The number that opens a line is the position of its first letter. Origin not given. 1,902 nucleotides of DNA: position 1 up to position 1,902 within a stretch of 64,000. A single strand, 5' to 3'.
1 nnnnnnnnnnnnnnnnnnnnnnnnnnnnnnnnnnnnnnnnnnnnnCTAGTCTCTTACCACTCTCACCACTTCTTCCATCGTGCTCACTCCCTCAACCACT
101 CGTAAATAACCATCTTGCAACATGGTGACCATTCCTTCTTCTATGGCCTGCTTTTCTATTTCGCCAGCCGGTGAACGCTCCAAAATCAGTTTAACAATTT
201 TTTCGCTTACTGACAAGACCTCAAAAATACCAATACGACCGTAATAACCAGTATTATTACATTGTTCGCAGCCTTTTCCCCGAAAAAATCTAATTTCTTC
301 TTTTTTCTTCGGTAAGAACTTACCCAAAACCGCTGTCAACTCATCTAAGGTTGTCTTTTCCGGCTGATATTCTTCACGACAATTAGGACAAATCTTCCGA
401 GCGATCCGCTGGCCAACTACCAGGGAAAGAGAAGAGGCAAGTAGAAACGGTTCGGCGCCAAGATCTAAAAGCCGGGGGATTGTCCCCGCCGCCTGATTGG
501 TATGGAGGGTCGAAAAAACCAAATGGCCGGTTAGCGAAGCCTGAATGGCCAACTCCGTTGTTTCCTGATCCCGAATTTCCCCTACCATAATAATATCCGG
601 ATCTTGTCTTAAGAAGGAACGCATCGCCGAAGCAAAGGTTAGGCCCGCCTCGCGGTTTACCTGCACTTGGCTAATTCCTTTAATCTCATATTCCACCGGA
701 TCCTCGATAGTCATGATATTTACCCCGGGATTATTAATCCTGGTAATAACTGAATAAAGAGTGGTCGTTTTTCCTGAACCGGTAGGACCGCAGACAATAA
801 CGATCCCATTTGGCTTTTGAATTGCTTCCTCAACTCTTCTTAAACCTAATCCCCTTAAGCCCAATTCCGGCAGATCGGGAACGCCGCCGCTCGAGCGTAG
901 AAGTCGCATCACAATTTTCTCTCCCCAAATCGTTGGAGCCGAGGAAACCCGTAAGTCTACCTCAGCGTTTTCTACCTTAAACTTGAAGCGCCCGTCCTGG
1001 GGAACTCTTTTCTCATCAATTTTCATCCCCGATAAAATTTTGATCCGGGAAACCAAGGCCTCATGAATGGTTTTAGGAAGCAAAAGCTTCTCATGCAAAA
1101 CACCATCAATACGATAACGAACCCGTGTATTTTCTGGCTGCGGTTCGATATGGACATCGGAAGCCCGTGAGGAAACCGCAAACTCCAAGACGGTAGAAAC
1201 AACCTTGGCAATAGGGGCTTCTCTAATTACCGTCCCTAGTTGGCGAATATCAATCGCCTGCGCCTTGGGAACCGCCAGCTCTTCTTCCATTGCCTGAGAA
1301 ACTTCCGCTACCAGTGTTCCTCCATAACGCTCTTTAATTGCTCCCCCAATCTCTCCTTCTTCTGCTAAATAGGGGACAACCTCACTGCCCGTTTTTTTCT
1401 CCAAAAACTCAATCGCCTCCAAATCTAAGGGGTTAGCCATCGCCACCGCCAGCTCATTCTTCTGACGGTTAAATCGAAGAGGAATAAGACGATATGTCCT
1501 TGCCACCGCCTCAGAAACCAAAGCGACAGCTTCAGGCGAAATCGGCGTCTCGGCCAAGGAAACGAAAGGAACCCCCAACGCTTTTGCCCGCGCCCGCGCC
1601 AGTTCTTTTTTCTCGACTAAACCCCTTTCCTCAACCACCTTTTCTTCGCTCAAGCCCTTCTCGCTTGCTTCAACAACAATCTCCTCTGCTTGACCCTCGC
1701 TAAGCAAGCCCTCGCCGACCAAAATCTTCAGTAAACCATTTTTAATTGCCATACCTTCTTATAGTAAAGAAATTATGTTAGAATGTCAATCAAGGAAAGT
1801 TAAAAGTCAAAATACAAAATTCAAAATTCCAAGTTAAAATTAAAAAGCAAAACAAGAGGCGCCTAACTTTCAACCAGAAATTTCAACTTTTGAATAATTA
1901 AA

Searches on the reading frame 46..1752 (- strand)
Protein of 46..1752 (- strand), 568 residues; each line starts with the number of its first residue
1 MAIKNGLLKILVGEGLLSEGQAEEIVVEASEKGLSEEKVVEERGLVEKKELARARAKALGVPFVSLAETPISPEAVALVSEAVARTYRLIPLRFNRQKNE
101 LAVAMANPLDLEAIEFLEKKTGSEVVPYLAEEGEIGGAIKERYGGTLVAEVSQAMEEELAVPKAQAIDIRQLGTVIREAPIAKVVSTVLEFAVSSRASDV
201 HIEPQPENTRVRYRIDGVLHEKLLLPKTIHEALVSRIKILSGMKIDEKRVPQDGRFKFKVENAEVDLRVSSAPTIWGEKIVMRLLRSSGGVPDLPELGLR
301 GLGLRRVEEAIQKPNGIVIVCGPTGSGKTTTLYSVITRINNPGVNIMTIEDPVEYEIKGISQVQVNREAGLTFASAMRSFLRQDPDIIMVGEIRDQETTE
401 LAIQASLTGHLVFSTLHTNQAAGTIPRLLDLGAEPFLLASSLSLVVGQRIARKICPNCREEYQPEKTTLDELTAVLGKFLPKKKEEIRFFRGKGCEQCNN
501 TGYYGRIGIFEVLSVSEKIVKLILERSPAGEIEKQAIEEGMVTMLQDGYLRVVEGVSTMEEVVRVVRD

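Call 68: find_encoding_contigs(protein=window:46-1752:-, flank=10000, max_places=1)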
Protein window:46-1752:- (568 aa): no gene with exactly this product is on record in the collection.
